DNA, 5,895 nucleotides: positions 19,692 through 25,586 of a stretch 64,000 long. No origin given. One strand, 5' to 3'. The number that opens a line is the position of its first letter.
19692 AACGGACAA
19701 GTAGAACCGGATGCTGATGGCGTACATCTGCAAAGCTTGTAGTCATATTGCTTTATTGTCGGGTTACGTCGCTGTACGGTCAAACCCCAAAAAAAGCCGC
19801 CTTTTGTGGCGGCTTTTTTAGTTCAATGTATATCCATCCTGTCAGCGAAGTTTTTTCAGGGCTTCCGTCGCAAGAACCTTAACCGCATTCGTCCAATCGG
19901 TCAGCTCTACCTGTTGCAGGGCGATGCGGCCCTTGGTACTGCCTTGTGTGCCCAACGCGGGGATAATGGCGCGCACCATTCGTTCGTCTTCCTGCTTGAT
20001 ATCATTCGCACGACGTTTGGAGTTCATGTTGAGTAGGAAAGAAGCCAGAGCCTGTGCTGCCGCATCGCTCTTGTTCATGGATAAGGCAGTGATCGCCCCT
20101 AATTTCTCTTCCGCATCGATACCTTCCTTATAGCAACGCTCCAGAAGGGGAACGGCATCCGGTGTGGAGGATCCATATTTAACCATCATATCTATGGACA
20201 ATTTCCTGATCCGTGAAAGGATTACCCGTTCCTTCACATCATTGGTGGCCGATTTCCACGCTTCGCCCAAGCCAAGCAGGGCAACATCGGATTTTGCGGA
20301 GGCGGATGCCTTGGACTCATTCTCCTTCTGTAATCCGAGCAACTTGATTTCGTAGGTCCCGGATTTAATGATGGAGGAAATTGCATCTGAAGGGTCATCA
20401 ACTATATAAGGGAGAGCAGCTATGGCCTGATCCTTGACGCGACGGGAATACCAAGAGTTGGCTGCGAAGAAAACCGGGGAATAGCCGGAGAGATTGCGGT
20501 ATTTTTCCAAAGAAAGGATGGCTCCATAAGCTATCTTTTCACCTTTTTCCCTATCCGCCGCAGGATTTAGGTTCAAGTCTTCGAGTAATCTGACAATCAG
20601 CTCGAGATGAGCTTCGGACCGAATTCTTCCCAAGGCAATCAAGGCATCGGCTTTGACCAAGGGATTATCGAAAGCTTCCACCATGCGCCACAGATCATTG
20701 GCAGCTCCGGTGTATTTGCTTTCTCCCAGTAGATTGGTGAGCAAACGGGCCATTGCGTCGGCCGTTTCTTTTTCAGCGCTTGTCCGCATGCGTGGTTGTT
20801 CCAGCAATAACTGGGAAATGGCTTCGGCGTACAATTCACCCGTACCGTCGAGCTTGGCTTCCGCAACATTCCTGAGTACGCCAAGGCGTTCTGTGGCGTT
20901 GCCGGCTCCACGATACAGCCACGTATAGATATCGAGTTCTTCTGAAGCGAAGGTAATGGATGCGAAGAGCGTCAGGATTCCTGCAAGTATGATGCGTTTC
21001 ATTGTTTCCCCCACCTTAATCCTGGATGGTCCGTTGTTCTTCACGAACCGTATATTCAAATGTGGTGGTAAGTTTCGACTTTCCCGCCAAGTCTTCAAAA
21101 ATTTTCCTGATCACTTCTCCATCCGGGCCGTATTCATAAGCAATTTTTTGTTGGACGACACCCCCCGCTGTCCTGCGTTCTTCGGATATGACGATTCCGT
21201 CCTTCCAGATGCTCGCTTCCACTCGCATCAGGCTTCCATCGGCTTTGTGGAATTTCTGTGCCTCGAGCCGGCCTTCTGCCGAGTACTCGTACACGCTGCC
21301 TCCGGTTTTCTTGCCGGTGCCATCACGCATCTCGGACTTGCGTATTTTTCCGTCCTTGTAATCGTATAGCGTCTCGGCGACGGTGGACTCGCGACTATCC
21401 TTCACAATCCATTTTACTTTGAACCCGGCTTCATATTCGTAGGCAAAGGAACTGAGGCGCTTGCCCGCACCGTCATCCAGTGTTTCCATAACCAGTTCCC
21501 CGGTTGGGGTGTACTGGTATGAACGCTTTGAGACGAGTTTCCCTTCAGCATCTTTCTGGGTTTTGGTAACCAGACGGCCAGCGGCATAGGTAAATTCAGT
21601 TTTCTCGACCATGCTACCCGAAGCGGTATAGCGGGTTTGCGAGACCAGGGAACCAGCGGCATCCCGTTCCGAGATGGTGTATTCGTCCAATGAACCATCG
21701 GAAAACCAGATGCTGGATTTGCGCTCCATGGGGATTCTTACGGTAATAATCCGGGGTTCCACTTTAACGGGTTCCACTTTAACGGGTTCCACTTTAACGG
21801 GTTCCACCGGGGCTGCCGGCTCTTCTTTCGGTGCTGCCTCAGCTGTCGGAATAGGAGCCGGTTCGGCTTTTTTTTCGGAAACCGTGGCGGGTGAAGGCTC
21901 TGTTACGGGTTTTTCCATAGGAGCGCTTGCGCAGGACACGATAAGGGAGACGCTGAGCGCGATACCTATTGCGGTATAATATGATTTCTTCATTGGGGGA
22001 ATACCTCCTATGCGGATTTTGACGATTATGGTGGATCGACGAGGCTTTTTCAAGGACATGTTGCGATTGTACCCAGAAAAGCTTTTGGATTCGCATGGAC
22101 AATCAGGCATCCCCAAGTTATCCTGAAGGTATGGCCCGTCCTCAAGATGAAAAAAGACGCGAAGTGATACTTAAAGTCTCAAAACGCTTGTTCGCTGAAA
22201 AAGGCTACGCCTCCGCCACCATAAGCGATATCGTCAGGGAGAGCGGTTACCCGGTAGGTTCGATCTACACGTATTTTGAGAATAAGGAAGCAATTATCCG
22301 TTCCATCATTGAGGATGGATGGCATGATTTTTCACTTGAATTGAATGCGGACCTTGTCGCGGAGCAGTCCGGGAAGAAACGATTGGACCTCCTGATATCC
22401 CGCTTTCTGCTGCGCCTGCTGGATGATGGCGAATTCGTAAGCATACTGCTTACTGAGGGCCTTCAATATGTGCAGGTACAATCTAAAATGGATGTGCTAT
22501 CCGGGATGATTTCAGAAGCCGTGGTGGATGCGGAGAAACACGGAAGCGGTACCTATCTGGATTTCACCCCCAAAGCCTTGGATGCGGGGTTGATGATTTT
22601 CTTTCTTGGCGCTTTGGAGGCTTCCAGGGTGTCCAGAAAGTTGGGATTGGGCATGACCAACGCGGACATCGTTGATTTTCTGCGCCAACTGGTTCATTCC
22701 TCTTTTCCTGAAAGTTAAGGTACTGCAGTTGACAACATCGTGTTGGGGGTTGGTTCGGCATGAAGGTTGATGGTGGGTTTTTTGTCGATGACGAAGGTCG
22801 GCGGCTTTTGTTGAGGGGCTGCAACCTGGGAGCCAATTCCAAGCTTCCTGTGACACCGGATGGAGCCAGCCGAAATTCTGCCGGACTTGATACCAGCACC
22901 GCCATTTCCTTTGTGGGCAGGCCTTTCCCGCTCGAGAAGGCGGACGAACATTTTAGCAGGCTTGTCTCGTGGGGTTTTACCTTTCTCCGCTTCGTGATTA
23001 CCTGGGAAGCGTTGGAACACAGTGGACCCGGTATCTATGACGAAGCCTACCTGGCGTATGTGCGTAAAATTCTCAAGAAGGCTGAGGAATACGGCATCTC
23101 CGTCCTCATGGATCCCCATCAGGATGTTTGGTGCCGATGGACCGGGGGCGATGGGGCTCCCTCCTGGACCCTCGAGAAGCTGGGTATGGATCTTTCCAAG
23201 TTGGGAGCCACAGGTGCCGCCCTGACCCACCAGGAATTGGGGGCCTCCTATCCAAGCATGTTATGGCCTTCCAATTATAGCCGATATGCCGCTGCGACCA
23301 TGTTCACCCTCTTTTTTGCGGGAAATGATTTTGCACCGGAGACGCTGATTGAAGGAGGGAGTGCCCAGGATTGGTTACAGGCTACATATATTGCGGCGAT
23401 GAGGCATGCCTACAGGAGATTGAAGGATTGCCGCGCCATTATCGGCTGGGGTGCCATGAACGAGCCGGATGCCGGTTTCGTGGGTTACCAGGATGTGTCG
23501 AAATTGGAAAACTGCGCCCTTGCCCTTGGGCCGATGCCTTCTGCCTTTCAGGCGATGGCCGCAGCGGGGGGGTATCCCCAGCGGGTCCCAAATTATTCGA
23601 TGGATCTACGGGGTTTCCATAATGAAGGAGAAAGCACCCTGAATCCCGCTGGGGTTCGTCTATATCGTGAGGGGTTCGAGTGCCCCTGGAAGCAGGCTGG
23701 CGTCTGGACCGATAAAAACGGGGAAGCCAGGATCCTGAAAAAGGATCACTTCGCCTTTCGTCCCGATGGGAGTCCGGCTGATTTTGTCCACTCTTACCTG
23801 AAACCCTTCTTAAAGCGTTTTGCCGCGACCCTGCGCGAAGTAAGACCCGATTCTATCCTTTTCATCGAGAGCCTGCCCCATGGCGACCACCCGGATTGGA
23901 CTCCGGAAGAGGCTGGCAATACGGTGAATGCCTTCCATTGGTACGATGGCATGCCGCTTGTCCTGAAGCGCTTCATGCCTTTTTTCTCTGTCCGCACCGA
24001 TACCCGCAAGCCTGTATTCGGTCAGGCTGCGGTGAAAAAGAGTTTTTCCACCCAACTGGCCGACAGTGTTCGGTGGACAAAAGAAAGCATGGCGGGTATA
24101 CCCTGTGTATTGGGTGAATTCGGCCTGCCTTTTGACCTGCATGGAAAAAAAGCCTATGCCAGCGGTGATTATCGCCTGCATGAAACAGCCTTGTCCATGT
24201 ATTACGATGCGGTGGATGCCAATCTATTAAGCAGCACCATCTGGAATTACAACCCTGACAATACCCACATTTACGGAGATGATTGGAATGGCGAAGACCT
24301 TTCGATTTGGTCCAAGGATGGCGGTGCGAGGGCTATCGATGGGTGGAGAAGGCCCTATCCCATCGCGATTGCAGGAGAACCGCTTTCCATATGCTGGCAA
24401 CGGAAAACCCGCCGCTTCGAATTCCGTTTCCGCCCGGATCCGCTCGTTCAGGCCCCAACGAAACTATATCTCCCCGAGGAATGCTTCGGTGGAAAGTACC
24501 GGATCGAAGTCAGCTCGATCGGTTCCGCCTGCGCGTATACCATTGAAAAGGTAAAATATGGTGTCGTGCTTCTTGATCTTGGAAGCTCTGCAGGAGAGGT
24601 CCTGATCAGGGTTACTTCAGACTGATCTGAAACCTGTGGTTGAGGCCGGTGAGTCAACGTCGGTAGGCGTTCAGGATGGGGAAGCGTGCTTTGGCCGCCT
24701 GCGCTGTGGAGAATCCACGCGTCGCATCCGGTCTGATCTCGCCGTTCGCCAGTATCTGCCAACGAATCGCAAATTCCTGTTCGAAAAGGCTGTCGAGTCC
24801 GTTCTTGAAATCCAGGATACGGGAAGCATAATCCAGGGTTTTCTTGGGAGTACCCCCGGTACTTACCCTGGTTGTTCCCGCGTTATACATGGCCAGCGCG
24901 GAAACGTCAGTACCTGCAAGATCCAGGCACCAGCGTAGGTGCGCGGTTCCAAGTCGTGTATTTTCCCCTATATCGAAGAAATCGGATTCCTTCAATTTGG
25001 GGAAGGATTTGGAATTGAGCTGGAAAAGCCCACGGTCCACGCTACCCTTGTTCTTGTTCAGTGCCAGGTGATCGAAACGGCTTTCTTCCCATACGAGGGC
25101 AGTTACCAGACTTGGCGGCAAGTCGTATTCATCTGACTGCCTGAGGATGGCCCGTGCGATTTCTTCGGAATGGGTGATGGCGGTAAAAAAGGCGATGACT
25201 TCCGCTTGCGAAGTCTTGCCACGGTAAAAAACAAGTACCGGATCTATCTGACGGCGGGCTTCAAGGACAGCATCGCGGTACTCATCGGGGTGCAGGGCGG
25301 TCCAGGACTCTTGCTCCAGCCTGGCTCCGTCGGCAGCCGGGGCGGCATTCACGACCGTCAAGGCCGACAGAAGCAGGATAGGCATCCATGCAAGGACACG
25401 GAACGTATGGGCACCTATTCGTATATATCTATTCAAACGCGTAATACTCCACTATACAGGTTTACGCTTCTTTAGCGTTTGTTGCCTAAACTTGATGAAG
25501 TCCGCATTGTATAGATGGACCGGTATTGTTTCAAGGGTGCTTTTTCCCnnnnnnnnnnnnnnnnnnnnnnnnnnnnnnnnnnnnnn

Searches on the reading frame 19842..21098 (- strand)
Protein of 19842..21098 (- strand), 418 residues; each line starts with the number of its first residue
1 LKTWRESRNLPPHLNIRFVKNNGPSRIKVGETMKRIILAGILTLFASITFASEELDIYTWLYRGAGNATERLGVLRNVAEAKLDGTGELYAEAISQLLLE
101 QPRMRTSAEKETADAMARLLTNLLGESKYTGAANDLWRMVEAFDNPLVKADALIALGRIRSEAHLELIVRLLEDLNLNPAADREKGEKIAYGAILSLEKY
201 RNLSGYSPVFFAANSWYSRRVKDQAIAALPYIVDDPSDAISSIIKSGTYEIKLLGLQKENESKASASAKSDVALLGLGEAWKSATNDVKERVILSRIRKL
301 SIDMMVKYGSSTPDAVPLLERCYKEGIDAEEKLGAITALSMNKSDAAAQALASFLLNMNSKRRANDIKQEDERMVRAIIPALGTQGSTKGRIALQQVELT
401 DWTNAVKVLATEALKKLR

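Call 22: search_protein_families(library=pfam, proteins=[window:19842-21098:-], max_evalue=0.00001)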
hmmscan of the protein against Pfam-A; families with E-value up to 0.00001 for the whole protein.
window:19842-21098:- (418 aa): 1 family
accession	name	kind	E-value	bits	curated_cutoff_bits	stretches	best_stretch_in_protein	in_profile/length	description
PF13646.12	HEAT_2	-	2.2e-08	34.7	27.7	0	108-174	12-73/88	HEAT repeats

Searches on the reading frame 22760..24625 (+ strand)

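Call 22: search_protein_families(library=pfam, proteins=[window:22760-24625:+], max_evalue=0.00001)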
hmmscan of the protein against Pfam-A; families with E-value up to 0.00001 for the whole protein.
window:22760-24625:+ (621 aa): 2 families
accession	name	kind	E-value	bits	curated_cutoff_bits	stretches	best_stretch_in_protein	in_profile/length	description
PF00150.24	Cellulase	-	2.6e-15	57.1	23.5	1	39-124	9-88/272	Cellulase (glycosyl hydrolase family 5)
PF18564.7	Glyco_hydro_5_C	-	8.3e-13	49.1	22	1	531-603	1-70/87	Glycoside hydrolase family 5 C-terminal domain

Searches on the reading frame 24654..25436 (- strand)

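Call 37: search_protein_families(library=pfam, proteins=[window:24654-25436:-], max_evalue=0.0001)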
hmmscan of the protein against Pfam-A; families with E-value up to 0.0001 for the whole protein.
window:24654-25436:- (260 aa): 1 family
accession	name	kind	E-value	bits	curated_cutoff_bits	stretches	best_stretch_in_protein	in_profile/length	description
PF01464.25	SLT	-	4.7e-14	52.4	21.3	1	97-196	3-106/117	Transglycosylase SLT domain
